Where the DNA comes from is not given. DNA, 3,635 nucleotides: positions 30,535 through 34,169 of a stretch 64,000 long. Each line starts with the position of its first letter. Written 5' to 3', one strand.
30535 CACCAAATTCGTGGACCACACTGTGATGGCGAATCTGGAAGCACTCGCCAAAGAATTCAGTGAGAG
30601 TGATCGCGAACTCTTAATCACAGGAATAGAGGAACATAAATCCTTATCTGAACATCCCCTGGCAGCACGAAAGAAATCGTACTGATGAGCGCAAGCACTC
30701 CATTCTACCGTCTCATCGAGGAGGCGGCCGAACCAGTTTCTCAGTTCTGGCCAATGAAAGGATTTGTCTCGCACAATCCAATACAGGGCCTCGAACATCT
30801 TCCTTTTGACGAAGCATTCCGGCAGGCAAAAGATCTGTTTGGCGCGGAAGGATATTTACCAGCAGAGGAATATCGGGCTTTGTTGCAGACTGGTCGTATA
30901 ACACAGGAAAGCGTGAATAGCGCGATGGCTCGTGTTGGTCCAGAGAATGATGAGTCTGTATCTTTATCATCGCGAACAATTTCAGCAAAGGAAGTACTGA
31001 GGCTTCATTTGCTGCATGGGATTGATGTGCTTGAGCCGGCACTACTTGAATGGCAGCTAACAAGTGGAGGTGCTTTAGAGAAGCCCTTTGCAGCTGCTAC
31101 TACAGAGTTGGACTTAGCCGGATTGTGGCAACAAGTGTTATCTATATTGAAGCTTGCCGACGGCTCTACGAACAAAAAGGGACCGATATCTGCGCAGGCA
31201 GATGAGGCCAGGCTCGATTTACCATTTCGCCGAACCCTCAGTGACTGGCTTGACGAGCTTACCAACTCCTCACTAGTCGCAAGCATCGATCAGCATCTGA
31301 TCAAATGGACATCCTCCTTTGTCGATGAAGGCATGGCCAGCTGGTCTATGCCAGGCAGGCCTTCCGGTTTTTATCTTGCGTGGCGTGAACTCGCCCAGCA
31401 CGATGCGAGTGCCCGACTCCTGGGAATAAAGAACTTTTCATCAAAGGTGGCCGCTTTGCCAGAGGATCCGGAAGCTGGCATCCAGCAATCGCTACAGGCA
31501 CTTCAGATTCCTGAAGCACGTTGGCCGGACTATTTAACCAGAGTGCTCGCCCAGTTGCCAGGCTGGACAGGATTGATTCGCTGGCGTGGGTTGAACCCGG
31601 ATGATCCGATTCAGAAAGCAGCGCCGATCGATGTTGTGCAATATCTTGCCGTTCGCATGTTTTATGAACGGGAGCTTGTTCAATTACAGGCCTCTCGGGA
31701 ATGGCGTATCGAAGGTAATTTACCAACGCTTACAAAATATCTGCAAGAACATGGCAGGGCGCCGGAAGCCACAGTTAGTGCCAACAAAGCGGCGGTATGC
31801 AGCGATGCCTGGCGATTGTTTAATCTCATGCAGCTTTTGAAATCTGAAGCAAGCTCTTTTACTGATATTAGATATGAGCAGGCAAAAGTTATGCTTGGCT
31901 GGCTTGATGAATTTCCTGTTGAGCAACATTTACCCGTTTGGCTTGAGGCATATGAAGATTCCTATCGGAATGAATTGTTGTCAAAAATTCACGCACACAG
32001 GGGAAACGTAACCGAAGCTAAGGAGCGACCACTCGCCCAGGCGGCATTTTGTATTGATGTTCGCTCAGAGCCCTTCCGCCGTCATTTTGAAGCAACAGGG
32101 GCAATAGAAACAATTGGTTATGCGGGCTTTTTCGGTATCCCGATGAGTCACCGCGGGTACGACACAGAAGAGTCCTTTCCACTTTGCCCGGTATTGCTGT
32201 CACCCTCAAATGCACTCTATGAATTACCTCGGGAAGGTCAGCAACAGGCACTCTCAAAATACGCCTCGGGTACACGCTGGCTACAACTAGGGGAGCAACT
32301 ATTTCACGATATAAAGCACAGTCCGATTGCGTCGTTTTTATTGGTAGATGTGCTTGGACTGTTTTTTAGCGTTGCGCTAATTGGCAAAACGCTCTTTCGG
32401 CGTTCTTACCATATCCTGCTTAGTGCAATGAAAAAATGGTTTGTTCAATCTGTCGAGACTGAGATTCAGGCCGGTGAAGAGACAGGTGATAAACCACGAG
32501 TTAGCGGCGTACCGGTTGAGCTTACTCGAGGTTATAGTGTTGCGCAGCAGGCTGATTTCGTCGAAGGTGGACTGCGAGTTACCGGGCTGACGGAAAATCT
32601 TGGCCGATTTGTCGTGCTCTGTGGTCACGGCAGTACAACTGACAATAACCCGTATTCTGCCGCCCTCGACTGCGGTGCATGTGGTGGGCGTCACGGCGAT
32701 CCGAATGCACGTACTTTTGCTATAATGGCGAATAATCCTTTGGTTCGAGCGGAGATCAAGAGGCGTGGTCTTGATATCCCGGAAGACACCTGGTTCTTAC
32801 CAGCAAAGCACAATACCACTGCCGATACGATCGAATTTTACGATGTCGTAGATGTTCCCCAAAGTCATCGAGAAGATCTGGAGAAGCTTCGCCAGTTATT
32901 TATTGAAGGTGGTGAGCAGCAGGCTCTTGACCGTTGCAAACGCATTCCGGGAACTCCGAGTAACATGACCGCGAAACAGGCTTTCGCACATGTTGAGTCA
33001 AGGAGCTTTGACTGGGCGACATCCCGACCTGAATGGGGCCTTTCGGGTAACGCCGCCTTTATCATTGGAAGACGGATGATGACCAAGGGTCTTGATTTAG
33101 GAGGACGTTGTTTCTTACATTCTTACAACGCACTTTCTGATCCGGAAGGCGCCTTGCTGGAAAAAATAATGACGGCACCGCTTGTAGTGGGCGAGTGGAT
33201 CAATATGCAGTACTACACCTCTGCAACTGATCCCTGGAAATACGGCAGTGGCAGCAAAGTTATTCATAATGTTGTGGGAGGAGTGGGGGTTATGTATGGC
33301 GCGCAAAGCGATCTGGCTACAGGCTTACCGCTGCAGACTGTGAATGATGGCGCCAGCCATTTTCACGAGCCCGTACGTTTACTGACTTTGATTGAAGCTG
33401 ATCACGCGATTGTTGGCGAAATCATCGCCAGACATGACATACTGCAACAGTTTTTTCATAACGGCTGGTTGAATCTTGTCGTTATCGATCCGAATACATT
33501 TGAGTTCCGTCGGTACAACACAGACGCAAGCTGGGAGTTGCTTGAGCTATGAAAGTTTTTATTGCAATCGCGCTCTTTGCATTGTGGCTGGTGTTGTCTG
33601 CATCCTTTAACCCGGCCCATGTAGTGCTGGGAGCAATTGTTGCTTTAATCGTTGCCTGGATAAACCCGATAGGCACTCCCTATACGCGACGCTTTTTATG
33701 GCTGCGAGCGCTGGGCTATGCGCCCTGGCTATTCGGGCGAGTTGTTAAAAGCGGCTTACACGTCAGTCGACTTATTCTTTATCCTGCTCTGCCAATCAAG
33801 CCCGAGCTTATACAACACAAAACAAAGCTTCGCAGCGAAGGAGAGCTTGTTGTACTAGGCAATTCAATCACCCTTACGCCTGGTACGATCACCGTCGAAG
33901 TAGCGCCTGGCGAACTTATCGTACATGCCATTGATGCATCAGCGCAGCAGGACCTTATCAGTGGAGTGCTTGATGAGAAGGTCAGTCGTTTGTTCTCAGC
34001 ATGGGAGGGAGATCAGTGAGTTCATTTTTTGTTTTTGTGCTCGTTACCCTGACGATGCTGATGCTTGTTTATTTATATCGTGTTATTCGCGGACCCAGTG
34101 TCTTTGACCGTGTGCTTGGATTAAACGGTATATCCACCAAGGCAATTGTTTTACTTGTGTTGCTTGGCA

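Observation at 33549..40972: Mbh/Mbx-style membrane-module gene order with three antiporter-like subunits but no redox module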

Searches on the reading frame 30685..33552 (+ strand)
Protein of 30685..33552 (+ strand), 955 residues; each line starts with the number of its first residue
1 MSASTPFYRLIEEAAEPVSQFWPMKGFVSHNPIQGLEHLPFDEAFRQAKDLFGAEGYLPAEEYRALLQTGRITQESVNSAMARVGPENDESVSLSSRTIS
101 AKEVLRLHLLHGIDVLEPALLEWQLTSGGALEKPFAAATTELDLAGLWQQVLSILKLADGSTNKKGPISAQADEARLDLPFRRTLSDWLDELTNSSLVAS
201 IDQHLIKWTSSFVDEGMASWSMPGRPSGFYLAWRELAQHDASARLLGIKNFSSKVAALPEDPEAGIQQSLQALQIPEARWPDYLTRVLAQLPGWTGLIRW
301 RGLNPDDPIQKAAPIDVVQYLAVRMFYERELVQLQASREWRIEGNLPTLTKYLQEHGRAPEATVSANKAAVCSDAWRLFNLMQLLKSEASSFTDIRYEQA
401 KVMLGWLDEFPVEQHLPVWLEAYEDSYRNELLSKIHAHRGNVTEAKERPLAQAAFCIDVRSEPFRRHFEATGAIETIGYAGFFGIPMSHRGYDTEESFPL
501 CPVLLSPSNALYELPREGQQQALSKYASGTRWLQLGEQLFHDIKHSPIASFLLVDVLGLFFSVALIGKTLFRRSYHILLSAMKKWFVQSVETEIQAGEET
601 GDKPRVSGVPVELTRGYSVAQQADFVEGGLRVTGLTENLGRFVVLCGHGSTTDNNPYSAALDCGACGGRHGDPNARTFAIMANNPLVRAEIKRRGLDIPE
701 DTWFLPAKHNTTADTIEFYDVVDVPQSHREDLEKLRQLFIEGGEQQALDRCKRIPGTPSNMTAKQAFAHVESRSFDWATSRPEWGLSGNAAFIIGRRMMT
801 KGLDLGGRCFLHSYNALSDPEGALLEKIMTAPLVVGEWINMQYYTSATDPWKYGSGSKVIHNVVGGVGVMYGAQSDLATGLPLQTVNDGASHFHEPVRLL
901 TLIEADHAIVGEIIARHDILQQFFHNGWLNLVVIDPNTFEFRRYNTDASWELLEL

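Call 3: search_protein_families(library=pfam, proteins=[window:30685-33552:+], max_evalue=0.01)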
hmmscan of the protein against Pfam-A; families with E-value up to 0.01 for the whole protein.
window:30685-33552:+ (955 aa): 1 family
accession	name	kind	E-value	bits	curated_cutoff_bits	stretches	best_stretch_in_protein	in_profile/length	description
PF10070.14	DabA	-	1.3e-262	874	25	1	11-929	1-747/747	Probable inorganic carbon transporter subunit DabA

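Call 5: search_protein_families(library=ncbifam, proteins=[window:30685-33552:+], max_evalue=0.001)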
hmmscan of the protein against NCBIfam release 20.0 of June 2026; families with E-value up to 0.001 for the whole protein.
window:30685-33552:+ (955 aa): 0 families

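Call 14: find_related_loci(query=window:30685-33552:+, collection=genome_contigs, flank=10000)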
Query window:30685-33552:+ (955 aa) in genome_contigs; peptide patterns used: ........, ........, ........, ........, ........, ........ (x = any residue, [..] = any of these).
135 stretches matched a pattern; 98 encode a relative of the query (tblastn E <= 1e-3); the best 80 are kept; 78 distinct loci.
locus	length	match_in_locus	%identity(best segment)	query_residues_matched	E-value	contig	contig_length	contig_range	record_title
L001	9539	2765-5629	74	1-955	0e+0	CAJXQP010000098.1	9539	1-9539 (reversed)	MAG TPA_asm: uncultured Gammaproteobacteria bacterium isolate SRR3933393_bin.8_MetaBAT_v2.12.1_MAG genome assembly, cont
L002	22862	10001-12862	75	1-954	0e+0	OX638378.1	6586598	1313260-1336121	MAG: uncultured Pseudohongiella sp. isolate a4754dd5-d0ed-4b7c-86ec-6798c57e134a genome assembly, chromosome: 1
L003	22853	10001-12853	72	1-951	0e+0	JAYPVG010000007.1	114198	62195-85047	MAG: Pseudomonadales bacterium isolate 139588_S189_vamb_bins.tsv.023 NODE_117_length_114198_cov_6.506190, whole genome s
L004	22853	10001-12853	69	4-955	0e+0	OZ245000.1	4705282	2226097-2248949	MAG: Candidatus Rariloculaceae bacterium isolate 04f5adf3-adc5-4b11-a252-46a7a8cc0e04 genome assembly, chromosome: 1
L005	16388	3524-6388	68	1-955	0e+0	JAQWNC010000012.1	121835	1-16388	MAG: Arenicellaceae bacterium isolate cluster2_bin.169 k141_3862277, whole genome shotgun sequence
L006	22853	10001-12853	69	3-955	0e+0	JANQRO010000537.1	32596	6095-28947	MAG: Myxococcota bacterium isolate IP29b_bin.68 k99_2423097, whole genome shotgun sequence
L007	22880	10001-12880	67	1-955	0e+0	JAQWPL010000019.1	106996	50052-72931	MAG: Gammaproteobacteria bacterium isolate cluster2_bin.226 k141_1427631, whole genome shotgun sequence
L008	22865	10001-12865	68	1-955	0e+0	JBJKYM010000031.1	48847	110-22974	MAG: Candidatus Rariloculaceae bacterium isolate LRMED-395 Gammaproteobacteria-LRMED-395-C798, whole genome shotgun sequ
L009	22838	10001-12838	68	11-955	0e+0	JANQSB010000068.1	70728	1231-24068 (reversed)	MAG: Myxococcota bacterium isolate IP29b_bin.86 k99_2494492, whole genome shotgun sequence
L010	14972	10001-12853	64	10-955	0e+0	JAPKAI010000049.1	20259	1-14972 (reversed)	MAG: Gammaproteobacteria bacterium isolate ANT-8 NODE_954_length_20259_cov_25.084934, whole genome shotgun sequence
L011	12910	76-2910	66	6-955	0e+0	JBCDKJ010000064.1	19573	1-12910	MAG: Pseudomonadota bacterium isolate P01_H01_bin.57 k141_2222539_length_19573_cov_54.0000, whole genome shotgun sequenc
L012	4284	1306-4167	65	1-951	0e+0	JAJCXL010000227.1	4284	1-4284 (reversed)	MAG: Acidobacteriota bacterium isolate OFTM150 OFTM150_226, whole genome shotgun sequence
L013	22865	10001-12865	75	1-955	0e+0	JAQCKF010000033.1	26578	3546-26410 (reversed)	MAG: Proteobacteria bacterium isolate casp40-mb.61 NODE_4299_length_26578_cov_0.141848, whole genome shotgun sequence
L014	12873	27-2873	63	11-955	0e+0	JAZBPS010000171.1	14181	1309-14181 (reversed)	MAG: Halieaceae bacterium isolate bin.179 k117_3923552, whole genome shotgun sequence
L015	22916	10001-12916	61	7-955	0e+0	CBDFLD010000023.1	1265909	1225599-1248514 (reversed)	MAG: Acidobacteriota bacterium isolate 4fe7eda5-706a-47f2-b94d-dac62684705c genome assembly, contig: contig_23, whole ge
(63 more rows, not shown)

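Call 23: search_solved_structures(query=window:30685-33552:+, max_evalue=0.001, show_alignments=2)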
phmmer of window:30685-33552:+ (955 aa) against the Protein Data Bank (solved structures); distinct sequences matched with E-value up to 0.001: 1.
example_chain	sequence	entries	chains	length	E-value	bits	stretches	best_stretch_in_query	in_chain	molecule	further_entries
9rd0_A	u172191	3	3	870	4.9e-115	389.1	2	419-945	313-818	Probable inorganic carbon transporter subunit DabA2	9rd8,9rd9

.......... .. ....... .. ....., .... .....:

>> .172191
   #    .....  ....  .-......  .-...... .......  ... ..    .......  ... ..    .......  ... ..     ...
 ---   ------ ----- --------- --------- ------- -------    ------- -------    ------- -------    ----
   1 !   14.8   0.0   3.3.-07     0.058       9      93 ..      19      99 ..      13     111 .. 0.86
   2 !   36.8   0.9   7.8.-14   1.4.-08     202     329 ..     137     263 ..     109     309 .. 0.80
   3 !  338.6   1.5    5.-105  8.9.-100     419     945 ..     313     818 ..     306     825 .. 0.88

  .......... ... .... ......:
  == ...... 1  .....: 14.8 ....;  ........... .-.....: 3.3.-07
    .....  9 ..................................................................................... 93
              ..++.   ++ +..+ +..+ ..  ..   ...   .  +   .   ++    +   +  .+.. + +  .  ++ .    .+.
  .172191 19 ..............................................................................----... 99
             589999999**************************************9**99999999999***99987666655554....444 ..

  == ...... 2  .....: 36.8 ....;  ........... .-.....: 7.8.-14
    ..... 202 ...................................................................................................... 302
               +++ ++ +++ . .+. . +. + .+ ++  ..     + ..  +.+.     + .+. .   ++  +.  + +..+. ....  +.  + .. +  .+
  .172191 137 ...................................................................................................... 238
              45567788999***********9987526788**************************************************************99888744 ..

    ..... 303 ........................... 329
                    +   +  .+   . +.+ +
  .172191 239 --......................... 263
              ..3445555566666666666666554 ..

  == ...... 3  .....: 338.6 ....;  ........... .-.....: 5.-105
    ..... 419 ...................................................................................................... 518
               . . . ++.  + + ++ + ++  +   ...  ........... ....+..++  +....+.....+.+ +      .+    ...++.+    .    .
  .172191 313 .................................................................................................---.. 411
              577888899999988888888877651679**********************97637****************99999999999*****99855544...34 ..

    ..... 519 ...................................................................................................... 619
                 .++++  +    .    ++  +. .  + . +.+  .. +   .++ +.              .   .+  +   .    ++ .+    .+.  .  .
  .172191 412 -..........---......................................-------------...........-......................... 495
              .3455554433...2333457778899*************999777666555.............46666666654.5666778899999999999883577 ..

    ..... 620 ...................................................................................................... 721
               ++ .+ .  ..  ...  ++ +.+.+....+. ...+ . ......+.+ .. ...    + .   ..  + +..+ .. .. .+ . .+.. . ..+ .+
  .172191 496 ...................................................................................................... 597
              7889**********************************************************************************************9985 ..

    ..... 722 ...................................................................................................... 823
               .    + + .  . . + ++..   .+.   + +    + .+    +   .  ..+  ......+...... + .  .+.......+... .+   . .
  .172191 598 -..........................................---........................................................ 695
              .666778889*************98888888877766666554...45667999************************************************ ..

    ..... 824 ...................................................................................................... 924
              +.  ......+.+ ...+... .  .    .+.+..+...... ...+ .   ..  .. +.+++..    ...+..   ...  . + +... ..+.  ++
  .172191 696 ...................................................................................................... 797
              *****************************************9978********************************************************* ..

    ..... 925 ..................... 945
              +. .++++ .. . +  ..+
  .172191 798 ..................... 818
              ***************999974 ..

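Call 30: search_dna_similar(query=window:30685-33552:+, collection=plasmids, mode=protein, max_rows=25, max_evalue=1e-20)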
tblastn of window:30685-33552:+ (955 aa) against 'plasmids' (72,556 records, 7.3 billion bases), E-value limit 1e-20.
Records with a match: 126; places in all: 127; records where one place covers at least 80% of the query: 8.
Best place of each record, by identity: <60% 126.
By first word of the organism name: Phaeobacter 58; Leisingera 10; Pantoea 7; Haloarcula 6; Salinivibrio 4; Paracoccus 4; Rhizobium 3; Mesorhizobium 2; Martelella 2; Polymorphobacter 2; and 27 more.
By predicted mobility (MOB-suite, as given by PLSDB): non-mobilizable 113; mobilizable 10; conjugative 3.
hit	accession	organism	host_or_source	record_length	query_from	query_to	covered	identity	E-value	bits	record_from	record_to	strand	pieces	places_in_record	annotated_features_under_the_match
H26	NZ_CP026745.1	Nocardia cyriacigeorgica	Homo sapiens,laboratory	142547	11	932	97%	34.7%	1e-145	486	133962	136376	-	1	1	DUF2309 domain-containing protein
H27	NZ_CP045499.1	Mesorhizobium sp. INR15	pure culture,nutrient broth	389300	184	951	80%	35.4%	1e-126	431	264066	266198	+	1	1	DUF2309 domain-containing protein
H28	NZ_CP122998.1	Mycolicibacterium aubagnense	wall sediment of Poderosa mine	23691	197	952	79%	35.6%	5e-117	403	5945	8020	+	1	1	DUF2309 domain-containing protein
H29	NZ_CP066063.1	Staphylococcus pettenkoferi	-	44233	1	935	98%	28.6%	8e-117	402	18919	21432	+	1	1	putative inorganic carbon transporter subunit DabA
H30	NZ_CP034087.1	Methylocystis rosea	cell culture,groundwater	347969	184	950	80%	33.6%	2e-118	407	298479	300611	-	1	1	DUF2309 domain-containing protein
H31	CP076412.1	Ralstonia wenshanensis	soil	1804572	180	950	81%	31.9%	6e-100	352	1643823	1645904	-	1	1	DUF2309 domain-containing protein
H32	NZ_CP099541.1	Pantoea stewartii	Oryza sativa,cell culture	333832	200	931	77%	33.5%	3e-104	365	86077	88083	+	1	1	DUF2309 domain-containing protein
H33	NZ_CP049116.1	Pantoea stewartii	Dracaena sanderiana,cell ...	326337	200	931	77%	33.5%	8e-104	364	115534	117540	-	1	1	DUF2309 domain-containing protein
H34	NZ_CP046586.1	Pantoea stewartii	sugar cane YZ08-1095,whole organism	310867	200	931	77%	33.5%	4e-103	362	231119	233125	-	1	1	DUF2309 domain-containing protein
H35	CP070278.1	Dysgonomonadaceae bacterium zrk40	single cell,cold seep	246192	184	951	80%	31.7%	5e-83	302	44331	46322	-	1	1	DUF2309 domain-containing protein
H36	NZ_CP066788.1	Martelella lutilitoris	single cell,cold seep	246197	184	951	80%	31.7%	5e-83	302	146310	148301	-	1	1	DUF2309 domain-containing protein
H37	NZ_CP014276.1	Martelella sp. AD-3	petroleum-contaminated soil with high ...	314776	158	951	83%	30.6%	9e-88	316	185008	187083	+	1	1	DUF2309 domain-containing protein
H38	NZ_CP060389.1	Sphingobium sp. KCTC 72723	single cell,Antarctic soil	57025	207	945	77%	32.4%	4e-97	344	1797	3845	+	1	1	DUF2309 domain-containing protein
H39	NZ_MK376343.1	Pseudomonas sp.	-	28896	191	953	80%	31.1%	2e-91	327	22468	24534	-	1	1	DUF2309 domain-containing protein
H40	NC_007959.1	Nitrobacter hamburgensis X14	-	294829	260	937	71%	32.3%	1e-110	384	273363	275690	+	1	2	DUF2309 domain-containing protein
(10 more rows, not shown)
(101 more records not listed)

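Call 80: list_cluster_members(proteins=[P0246, P0245, window:30685-33552:+, window:34581-35105:+, window:33549-34019:+])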
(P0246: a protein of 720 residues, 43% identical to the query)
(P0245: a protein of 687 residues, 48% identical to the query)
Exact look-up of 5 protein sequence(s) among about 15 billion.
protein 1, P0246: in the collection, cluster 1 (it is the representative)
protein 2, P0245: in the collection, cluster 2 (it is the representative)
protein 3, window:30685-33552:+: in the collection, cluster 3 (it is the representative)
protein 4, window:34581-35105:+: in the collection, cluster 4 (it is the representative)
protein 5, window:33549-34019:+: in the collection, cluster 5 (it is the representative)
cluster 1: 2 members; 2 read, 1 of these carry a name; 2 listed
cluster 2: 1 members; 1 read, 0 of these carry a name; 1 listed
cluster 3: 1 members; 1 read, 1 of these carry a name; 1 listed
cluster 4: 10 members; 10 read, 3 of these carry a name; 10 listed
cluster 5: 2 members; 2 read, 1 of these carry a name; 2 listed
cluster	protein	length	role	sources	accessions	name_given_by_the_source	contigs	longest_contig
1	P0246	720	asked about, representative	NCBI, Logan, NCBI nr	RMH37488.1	MAG: NADH-quinone oxidoreductase subunit L [Nitrospirae bacterium] | MAG: NADH-quinone oxidoreductase subunit L [Nitrospirota bacterium]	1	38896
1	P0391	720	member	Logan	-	-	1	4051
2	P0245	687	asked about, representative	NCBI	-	-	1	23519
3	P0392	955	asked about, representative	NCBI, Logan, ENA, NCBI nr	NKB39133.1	MAG: DUF2309 family protein [Gammaproteobacteria bacterium] | DUF2309 family protein [Gammaproteobacteria bacterium]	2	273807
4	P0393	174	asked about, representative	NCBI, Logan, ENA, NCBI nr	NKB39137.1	MAG: DUF4040 domain-containing protein [Gammaproteobacteria bacterium] | DUF4040 domain-containing protein [Gammaproteobacteria bacterium]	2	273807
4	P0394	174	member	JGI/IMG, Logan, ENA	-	multicomponent Na+:H+ antiporter subunit B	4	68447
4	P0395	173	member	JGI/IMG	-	multicomponent Na+:H+ antiporter subunit B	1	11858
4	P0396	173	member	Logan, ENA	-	-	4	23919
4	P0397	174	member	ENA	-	-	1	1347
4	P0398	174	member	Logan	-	-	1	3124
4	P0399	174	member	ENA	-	-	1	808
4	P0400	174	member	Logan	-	-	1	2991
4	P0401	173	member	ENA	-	-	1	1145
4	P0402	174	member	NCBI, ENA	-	-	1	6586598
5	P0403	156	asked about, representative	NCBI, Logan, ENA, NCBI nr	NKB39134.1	MAG: ABC transporter permease [Gammaproteobacteria bacterium] | ABC transporter permease [Gammaproteobacteria bacterium]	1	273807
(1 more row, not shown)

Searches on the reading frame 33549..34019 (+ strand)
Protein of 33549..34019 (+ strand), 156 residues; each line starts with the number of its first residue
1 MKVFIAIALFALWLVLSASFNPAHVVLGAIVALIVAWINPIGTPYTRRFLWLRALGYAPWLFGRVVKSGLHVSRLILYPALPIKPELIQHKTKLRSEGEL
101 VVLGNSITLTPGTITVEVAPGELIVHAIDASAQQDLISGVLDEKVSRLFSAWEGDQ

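Call 3: search_protein_families(library=pfam, proteins=[window:33549-34019:+], max_evalue=0.01)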
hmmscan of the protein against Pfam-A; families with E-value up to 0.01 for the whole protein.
window:33549-34019:+ (156 aa): 1 family
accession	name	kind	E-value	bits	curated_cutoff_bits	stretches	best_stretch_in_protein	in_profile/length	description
PF01899.21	MNHE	-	2e-33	115.7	27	1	7-137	2-131/145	Na+/H+ ion antiporter subunit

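Call 5: search_protein_families(library=ncbifam, proteins=[window:33549-34019:+], max_evalue=0.001)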
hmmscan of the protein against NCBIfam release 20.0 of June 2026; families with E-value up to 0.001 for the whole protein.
window:33549-34019:+ (156 aa): 17 families
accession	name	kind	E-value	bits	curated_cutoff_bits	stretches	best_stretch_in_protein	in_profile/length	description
NF009295.0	PRK12652.1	equivalog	4.4e-30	105.1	290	1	4-147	173-322/368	monovalent cation/H+ antiporter subunit E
TIGR00942.1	2a6301s05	subfamily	4.6e-23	81.8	212.25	1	13-133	1-124/144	multicomponent Na+:H+ antiporter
NF006518.0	PRK08965.1-2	equivalog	4.6e-19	68.8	159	1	4-139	14-152/166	Na+/H+ antiporter subunit E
NF006520.0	PRK08965.1-4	equivalog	1.9e-17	63.6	175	1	3-139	8-148/162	Na+/H+ antiporter subunit E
NF006519.0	PRK08965.1-3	equivalog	5.7e-17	62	190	1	3-148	3-155/158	Na+/H+ antiporter subunit E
NF009292.0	PRK12651.1-3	equivalog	7.7e-17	61.8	213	1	2-139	4-144/158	Na+/H+ antiporter subunit E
NF009291.0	PRK12651.1-1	equivalog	1.5e-15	57.6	228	1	3-140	5-145/159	Na+/H+ antiporter subunit E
NF006245.0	PRK08383.1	subfamily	3.6e-15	56.3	192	1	6-152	7-162/168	putative monovalent cation/H+ antiporter subunit E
NF006244.0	PRK08382.1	equivalog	1.9e-14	54.1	226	1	6-131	39-177/201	putative monovalent cation/H+ antiporter subunit E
NF006521.0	PRK08965.1-5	equivalog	2.7e-14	53.1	141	1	4-136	17-152/180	Na+/H+ antiporter subunit E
NF009293.0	PRK12651.1-4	equivalog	5.8e-14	52.5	195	1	7-141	15-159/173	Na+/H+ antiporter subunit E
NF005131.0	PRK06580.1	equivalog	8.1e-14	51.8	121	1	55-148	10-103/107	putative monovalent cation/H+ antiporter subunit E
NF006517.0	PRK08965.1-1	equivalog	5.8e-11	42.9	180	1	3-134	5-141/161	Na+/H+ antiporter subunit E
NF009240.0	PRK12596.1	equivalog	6.1e-09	35.9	277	1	6-145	11-155/171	putative monovalent cation/H+ antiporter subunit E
NF004922.0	PRK06279.1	equivalog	1.2e-08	35.2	99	1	57-136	9-88/100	putative monovalent cation/H+ antiporter subunit E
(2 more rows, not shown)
